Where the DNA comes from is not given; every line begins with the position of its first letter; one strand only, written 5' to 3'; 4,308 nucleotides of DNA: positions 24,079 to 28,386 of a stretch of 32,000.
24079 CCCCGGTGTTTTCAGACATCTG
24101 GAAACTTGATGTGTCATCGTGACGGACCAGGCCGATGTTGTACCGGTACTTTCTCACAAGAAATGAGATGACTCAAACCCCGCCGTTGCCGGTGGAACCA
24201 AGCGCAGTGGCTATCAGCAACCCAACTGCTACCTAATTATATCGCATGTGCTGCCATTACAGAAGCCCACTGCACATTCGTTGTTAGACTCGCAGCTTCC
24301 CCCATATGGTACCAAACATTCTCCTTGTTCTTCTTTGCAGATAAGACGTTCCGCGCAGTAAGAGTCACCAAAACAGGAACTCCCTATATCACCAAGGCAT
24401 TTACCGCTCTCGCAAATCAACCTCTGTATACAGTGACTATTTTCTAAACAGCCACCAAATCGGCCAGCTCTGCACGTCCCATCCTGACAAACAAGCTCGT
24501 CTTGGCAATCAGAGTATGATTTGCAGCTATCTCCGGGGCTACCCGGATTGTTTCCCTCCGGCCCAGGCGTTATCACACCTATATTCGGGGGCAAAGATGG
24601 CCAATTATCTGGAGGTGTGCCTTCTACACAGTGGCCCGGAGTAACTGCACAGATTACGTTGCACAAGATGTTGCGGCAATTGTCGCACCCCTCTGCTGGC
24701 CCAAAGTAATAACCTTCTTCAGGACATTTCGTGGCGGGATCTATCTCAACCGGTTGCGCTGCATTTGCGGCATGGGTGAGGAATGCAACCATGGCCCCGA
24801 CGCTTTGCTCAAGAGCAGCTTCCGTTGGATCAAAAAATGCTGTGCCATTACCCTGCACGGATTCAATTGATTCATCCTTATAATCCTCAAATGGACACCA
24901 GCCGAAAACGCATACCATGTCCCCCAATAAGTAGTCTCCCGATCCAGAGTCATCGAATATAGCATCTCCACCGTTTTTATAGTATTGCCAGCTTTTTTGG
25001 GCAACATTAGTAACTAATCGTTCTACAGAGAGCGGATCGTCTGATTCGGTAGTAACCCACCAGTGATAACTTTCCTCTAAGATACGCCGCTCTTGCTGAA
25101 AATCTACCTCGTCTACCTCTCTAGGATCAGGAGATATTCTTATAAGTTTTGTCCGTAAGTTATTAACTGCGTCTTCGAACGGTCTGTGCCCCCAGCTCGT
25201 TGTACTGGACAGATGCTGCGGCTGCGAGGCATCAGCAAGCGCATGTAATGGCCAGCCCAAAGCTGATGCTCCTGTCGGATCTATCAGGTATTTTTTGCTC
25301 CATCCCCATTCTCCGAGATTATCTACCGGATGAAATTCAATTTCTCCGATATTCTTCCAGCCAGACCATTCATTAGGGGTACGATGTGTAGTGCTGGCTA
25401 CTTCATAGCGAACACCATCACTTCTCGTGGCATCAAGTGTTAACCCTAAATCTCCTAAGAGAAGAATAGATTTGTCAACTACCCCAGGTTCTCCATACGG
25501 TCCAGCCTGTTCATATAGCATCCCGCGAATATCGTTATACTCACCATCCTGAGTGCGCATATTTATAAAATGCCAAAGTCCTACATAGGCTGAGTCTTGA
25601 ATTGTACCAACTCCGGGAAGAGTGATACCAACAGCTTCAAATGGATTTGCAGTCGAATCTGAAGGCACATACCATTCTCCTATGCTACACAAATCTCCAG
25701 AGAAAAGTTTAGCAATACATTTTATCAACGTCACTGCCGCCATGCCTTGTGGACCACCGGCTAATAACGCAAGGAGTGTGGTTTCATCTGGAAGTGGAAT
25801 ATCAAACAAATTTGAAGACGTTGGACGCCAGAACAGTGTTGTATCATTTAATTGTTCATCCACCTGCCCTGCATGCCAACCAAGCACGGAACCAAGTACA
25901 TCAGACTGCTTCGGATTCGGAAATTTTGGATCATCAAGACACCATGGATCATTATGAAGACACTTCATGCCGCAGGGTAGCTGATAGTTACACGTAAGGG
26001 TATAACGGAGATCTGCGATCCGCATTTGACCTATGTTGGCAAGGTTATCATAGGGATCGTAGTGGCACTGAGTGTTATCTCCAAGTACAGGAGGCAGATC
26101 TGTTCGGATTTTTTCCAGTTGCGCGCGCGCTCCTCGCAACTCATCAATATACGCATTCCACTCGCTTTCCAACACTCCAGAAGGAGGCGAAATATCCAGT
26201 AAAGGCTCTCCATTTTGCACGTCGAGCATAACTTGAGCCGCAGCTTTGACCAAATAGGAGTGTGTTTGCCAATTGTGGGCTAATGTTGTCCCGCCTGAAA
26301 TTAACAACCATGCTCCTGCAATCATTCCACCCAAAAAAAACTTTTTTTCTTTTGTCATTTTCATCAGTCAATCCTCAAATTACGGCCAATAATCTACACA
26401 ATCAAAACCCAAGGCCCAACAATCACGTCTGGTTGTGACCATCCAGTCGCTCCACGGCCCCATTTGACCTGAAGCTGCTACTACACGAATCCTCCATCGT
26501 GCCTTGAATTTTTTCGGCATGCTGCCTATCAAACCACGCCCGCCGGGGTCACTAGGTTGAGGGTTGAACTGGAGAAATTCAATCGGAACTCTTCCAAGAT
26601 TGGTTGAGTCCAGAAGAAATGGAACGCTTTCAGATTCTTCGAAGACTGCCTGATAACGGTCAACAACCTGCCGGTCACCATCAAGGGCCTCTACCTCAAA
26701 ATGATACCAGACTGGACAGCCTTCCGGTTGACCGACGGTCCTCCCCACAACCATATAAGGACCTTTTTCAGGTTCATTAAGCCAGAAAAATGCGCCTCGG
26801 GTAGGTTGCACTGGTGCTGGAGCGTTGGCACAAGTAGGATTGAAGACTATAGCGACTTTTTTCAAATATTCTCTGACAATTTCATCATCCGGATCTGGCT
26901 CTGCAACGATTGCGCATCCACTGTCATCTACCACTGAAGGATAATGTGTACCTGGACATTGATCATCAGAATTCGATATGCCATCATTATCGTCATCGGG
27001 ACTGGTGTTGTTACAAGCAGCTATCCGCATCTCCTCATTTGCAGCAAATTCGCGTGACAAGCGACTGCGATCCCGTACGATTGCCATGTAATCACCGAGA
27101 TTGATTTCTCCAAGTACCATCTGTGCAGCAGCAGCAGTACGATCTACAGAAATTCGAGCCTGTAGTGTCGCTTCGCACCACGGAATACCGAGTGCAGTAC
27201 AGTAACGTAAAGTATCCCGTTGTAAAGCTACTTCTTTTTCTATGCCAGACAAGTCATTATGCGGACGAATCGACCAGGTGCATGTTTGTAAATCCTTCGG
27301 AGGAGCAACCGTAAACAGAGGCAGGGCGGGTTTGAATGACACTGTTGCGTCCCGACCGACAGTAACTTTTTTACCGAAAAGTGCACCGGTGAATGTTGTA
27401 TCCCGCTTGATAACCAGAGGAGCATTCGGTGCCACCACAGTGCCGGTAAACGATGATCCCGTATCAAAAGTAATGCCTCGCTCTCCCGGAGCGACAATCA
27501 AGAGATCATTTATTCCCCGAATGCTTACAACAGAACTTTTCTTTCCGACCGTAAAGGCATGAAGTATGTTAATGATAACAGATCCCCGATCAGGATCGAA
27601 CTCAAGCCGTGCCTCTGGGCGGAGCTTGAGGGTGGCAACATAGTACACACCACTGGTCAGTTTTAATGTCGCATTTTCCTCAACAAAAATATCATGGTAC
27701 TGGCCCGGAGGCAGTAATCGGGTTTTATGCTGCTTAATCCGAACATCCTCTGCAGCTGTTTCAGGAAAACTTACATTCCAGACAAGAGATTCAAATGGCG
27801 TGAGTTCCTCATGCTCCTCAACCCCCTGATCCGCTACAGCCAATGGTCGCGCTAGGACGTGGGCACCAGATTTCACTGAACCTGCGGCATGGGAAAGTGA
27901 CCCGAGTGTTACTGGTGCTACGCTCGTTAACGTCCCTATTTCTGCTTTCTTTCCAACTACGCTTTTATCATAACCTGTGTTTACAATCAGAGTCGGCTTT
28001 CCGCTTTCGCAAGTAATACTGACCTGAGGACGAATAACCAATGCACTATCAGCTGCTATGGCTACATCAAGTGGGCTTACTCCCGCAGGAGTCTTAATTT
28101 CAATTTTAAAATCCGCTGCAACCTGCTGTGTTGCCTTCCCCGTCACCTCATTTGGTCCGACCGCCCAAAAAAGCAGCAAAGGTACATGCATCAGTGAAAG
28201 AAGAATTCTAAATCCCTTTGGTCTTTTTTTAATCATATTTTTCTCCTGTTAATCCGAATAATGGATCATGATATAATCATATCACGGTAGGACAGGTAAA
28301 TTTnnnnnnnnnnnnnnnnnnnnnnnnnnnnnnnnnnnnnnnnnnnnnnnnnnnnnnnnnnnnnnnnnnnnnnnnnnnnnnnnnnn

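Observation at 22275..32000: VgrG-accessory-type module (DUF2169-PRP fusion, PRP, DUF3540, PAAR-like DUF4150) whose core has no known mechanism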

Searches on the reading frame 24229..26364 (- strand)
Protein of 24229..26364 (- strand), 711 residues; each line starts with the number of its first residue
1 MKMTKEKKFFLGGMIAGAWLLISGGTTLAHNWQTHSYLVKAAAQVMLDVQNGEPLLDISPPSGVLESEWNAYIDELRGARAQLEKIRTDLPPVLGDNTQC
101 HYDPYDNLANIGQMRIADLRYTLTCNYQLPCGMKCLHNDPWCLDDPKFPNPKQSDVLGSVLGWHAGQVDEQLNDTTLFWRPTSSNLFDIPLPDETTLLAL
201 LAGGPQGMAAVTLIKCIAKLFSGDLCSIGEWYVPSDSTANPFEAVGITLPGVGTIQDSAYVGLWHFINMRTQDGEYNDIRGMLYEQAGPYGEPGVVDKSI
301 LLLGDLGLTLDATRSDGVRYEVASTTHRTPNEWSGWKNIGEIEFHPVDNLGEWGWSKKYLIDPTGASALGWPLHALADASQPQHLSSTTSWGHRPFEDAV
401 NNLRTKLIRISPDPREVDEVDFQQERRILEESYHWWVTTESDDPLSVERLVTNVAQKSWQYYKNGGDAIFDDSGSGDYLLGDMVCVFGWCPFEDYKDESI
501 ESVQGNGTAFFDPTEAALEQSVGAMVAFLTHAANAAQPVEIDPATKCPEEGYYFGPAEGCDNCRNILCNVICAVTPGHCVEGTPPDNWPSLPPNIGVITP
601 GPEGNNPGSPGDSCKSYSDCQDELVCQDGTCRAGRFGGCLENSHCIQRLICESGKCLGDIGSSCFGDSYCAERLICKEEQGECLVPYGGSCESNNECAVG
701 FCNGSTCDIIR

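Call 5: search_protein_families(library=pfam, proteins=[window:24229-26364:-], max_evalue=0.01)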
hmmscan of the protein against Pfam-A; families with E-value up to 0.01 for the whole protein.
window:24229-26364:- (711 aa): 0 families

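Call 21: search_protein_families(library=ncbifam, proteins=[window:24229-26364:-], max_evalue=0.01)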
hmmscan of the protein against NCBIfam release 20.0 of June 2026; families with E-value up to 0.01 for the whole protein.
window:24229-26364:- (711 aa): 0 families

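Call 33: search_solved_structures(query=window:24229-26364:-, max_evalue=1)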
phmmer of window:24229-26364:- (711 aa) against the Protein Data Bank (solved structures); distinct sequences matched with E-value up to 1: 0.

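Call 35: search_protein_families(library=padloc, proteins=[window:24229-26364:-], max_evalue=0.01)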
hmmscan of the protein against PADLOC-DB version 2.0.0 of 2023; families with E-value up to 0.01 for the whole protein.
window:24229-26364:- (711 aa): 0 families

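Call 36: find_homologous_proteins(query=window:24229-26364:-, max_evalue=0.001)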
Query window:24229-26364:- (711 aa): 74 proteins with E <= 0.001 among 8000 candidates.
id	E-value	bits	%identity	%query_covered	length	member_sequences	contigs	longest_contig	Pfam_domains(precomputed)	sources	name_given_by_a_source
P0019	0.0e+0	1717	100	100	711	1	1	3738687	-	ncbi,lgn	ncbi:MAG: hypothetical protein ACL93V_06875 [Candidatus Electrothrix sp. YB6]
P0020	5.2e-71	258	35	76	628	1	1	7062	-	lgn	-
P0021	2.4e-61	226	32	76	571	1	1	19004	-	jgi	jgi:hypothetical protein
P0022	4.2e-61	225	30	92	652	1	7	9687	-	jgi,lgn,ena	-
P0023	3.5e-60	222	30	92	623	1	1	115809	-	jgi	jgi:hypothetical protein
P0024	4.9e-60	222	32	86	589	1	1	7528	-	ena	-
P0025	1.2e-58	217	30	86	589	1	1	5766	-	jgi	jgi:hypothetical protein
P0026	3.2e-58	216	32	77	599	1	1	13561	-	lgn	-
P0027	7.1e-58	215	32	75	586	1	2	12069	-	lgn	-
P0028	1.6e-57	213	32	85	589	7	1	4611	-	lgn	-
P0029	6.6e-57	211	30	89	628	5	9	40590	-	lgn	-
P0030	2.8e-56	209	40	43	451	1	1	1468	-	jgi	-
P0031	1.4e-54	204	33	66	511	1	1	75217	-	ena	-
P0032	3.5e-53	199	29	92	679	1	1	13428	-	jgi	jgi:hypothetical protein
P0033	3.7e-52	196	29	95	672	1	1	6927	PF07740.19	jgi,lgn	jgi:hypothetical protein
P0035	1.3e-51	194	29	95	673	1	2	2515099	-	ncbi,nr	ncbi:MAG: hypothetical protein KIT84_23035 [Labilithrix sp.]|nr:hypothetical protein [Labilithrix sp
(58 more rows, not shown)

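Call 37: find_encoding_contigs(protein=P0023, flank=6000, max_places=2)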
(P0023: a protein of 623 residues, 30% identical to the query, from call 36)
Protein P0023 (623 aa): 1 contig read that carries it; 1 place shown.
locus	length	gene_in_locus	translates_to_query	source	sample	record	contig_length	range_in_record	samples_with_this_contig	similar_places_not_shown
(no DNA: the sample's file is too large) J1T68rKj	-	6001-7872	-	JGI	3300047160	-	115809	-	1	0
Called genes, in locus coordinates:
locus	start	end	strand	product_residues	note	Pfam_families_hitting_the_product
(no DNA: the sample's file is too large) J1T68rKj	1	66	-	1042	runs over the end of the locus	PF00873:ACR_tran, PF03176:MMPL, PF02355:SecD_SecF_C (faint)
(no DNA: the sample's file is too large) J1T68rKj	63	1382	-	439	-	PF25917:BSH_RND, PF25973:BSH_CzcB (weak), PF25876:HH_MFP_RND, PF25944:Beta-barrel_RND, PF25967:RND-MFP_C, PF25989:YknX_C (faint)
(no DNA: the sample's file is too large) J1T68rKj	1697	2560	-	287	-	-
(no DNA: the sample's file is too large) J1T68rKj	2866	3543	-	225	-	-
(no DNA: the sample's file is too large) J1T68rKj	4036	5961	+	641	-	-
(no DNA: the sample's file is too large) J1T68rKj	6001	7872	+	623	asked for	-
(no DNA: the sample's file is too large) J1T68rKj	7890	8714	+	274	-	-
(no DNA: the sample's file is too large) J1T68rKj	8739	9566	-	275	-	-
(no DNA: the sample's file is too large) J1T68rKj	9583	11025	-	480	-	-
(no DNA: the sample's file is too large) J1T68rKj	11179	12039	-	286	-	PF01842:ACT, PF00551:Formyl_trans_N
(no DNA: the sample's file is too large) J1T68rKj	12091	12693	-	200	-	PF00255:GSHPx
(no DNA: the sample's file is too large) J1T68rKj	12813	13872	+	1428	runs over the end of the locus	PF00270:DEAD, PF04851:ResIII (weak), PF00271:Helicase_C, PF22590:Cas3-like_C_2 (faint), PF19306:WHD_Lhr, PF08494:DEAD_assoc, PF23235:WHD_3rd_Lhr, PF23234:WHD_4th_Lhr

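Call 38: find_encoding_contigs(protein=P0035, flank=6000, max_places=2)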
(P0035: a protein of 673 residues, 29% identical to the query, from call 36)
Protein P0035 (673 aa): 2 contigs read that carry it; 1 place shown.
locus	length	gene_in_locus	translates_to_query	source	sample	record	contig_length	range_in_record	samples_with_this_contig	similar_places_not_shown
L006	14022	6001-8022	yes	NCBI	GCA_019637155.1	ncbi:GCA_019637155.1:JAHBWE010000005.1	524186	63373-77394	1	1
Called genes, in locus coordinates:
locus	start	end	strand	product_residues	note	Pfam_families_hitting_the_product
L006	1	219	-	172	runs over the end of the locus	PF00254:FKBP_C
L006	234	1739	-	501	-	-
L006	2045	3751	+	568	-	PF03734:YkuD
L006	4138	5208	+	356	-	-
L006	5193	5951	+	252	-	-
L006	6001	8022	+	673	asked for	-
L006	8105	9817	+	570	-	-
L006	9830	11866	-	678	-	PF13367:PrsW-protease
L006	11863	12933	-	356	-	PF01817:CM_2, PF00800:PDT, PF01842:ACT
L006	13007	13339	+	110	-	-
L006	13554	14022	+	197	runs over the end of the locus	-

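Call 42: find_encoding_contigs(protein=P0019, flank=10000, max_places=2)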
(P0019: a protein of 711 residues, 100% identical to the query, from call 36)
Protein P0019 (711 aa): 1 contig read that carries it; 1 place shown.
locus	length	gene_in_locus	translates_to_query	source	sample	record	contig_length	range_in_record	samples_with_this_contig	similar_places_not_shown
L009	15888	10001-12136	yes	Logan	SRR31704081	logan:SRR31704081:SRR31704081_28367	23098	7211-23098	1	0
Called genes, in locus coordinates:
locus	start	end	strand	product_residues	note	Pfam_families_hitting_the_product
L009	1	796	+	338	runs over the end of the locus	PF00691:OmpA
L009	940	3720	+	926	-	PF02861:Clp_N, PF13191:AAA_16 (weak), PF23569:NBD_SMAX1 (weak), PF00004:AAA, PF17871:AAA_lid_9, PF00004:AAA (weak), PF07724:AAA_2, PF10431:ClpB_D2-small, +3 more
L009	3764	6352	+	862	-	PF09937:DUF2169, PF00805:Pentapeptide, PF13599:Pentapeptide_4, PF00805:Pentapeptide (weak), PF13599:Pentapeptide_4 (weak), PF00805:Pentapeptide (weak), PF13599:Pentapeptide_4, PF00805:Pentapeptide (weak), +2 more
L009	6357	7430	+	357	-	-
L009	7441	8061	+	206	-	PF12059:DUF3540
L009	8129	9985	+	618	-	PF23981:DUF7305 (faint)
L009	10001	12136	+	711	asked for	-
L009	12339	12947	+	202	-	-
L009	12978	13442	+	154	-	PF13665:Tox-PAAR-like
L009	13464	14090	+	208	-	PF12059:DUF3540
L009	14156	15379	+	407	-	PF11862:DUF3382 (weak), PF02653:BPD_transp_2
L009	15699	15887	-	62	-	?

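Call 73: predict_structure(alignment_id=A2)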
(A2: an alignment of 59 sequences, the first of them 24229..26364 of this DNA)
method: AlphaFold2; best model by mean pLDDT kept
length: 711 residues; sequences in the alignment: 59
mean_pLDDT: 82.3   pTM: 0.75
mean pLDDT of the five models: 82.3, 81.8, 80.4, 80.1, 79.6
residues with pLDDT >= 90: 335; 70-90: 228; 50-70: 86; < 50: 62
segments of 3 or more residues with pLDDT < 50: 190-207, 232-237, 571-573, 578-584, 587-604
pLDDT, mean of each block of 10 residues (from residue 1): 70 71 52 94 94 78 96 96 97 80 89 95 87 75 55 82 96 94 63 45 47 62 68 51 72 89 95 90 96 94 91 96 91 90 97 98 98 98 97 95 94 72 95 95 89 98 93 93 75 92 91 97 98 98 93 87 61 47 46 35 60 85 83 81 84 82 73 77 85 85 82 41
secondary structure, 60 per line:
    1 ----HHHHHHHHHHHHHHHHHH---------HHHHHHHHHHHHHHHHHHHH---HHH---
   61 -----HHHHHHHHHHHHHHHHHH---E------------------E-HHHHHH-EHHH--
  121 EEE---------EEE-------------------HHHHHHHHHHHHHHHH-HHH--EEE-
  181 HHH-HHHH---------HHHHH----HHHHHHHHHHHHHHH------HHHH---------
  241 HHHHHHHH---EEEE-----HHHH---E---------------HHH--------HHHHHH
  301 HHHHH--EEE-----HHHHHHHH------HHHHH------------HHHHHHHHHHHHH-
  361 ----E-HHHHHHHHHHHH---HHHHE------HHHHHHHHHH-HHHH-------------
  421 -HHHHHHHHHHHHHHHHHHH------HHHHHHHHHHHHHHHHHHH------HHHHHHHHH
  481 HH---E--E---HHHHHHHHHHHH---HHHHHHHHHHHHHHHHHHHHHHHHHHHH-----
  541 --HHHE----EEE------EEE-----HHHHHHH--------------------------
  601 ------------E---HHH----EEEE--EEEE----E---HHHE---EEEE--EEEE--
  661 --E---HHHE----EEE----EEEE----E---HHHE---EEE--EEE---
elements in order (helices of 4 or more, strands of 3 or more residues): H5-22 H32-51 H66-83 H108-113 E121-123 E133-135 H155-170 E177-179 H185-188 H198-202 H207-221 H228-231 H241-248 E252-255 H261-264 H295-305 E308-310 H316-323 H330-334 H347-359 H367-378 H382-385 H393-402 H404-407 H422-440 H447-465 H472-482 H493-504 H508-535 E551-553 E560-562 H568-574 E624-627 E630-633 E649-652 E655-658 E675-677 E682-685 E701-703 E706-708

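Call 76: fold_search(model_id=the predicted structure, library=pdb)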
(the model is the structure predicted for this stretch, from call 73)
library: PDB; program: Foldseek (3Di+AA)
matches with E <= 10: 137; with E <= 0.001: 0
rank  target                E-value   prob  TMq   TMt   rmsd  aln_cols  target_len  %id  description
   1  2huc                  2.2e-02  1.00  0.17  0.44   5.5       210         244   13  Structural Studies Examining the Substrate Specificity Profiles of PC-PLCBc Protein Variants (released 2006-08-08)
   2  2ffz                  2.9e-02  1.00  0.17  0.45   5.4       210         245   13  Structural Studies Examining the Substrate Specificity Profiles of PC-PLCBc Protein Variants (released 2006-03-28)
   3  1p5x                  3.2e-02  0.98  0.16  0.40   7.4       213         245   12  STRUCTURE OF THE D55N MUTANT OF PHOSPHOLIPASE C FROM BACILLUS CEREUS (released 2003-09-30)
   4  2fgn                  3.9e-02  0.99  0.18  0.45   5.6       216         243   14  Structural Studies Examining the Substrate Specificity Profiles of PC-PLCBc Protein Variants (released 2006-03-28)
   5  1ah7                  4.7e-02  0.97  0.15  0.37   7.0       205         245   13  PHOSPHOLIPASE C FROM BACILLUS CEREUS (released 1997-12-10)
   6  1olp_A                1.9e-01  0.87  0.14  0.26   9.8       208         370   12  Alpha Toxin from Clostridium Absonum (released 2003-10-23)
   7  2wxt                  3.6e-01  0.57  0.14  0.25   8.6       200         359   12  Clostridium perfringens alpha-toxin strain NCTC8237 (released 2009-11-17)
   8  1ca1                  5.3e-01  0.41  0.14  0.23   9.1       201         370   12  ALPHA-TOXIN FROM CLOSTRIDIUM PERFRINGENS (released 1999-05-04)
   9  1olp_D                6.5e-01  0.82  0.17  0.32   6.8       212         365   10  Alpha Toxin from Clostridium Absonum (released 2003-10-23)
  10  3s4l                  1.6e+00  0.04  0.08  0.20  15.3       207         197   14  The CRISPR-associated Cas3 HD domain protein MJ0384 from Methanocaldococcus jannaschii (released 2011-06-22)
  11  9v4j_D                1.8e+00  0.02  0.07  0.14  19.6       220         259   13  Prenyltransferase Ord1 Wild type-FSPP (released 2025-10-01)
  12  9a2g_MODEL_1_A        2.0e+00  0.01  0.09  0.10  26.6       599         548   10  Model of E. coli GroEL by in-cell photo-crosslinking MS and deep learning (released 2023-02-24)
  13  6wrw_B                2.2e+00  0.02  0.08  0.08  18.2       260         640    8  Crystal structure of computationally designed protein 2DS25.5 in complex with the human Transferrin receptor ectodomai (released 2021-04-28)
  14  2wy6_A                2.3e+00  0.21  0.14  0.26   8.6       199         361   11  Clostridium perfringens alpha-toxin strain NCTC8237 mutant T74I (released 2009-11-24)
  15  1ls4_MODEL_1_A        2.5e+00  0.02  0.06  0.16  19.6       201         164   10  NMR structure of apolipophorin-III from Locusta migratoria (released 2003-06-17)
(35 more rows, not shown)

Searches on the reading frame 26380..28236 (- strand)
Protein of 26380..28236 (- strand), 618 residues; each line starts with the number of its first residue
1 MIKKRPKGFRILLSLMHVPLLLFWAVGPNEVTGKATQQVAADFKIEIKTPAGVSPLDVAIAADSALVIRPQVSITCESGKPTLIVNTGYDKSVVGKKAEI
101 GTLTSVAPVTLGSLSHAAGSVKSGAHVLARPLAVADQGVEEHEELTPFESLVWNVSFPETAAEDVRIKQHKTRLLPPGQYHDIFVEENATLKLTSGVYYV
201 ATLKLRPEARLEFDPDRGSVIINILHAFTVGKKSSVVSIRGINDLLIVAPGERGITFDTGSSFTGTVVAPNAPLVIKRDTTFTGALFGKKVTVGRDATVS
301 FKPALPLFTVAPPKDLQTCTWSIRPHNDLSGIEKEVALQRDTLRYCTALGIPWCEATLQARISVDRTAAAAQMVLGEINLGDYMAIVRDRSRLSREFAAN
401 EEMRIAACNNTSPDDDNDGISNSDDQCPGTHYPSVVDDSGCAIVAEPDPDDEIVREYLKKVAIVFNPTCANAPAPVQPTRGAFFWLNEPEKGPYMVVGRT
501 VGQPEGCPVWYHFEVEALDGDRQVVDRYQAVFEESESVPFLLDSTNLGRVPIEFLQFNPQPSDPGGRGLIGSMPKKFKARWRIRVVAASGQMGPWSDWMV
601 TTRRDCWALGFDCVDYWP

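Call 5: search_protein_families(library=pfam, proteins=[window:26380-28236:-], max_evalue=0.01)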
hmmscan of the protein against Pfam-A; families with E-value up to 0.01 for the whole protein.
window:26380-28236:- (618 aa): 3 families
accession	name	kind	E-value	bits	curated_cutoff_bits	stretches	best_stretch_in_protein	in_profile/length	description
PF23981.1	DUF7305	-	1e-09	39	27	1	254-305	130-182/185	Domain of unknown function (DUF7305)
PF11999.13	Ice_binding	-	0.0015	18.7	28.7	1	158-293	63-202/208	Ice-binding-like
PF20597.4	pAdhesive_15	-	0.0043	17.4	23.8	1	245-294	201-248/254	Putative Ice-binding-like adhesive domain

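Call 21: search_protein_families(library=ncbifam, proteins=[window:26380-28236:-], max_evalue=0.01)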
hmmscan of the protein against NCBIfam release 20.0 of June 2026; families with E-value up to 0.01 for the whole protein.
window:26380-28236:- (618 aa): 2 families
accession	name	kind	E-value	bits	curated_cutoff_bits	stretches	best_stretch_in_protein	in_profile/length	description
NF053612.1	anchor_PA1041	equivalog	0.00049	20.1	250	1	406-454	69-117/236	PA1041 family peptidoglycan-binding anchor lipoprotein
NF047638.1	throspo3_MtsC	equivalog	0.0087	15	350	0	406-468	153-215/428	cell-cell cohesion MYXO-CTERM protein MtsC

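Call 35: search_protein_families(library=padloc, proteins=[window:26380-28236:-], max_evalue=0.01)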
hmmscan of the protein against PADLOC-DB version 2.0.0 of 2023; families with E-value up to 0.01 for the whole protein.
window:26380-28236:- (618 aa): 0 families
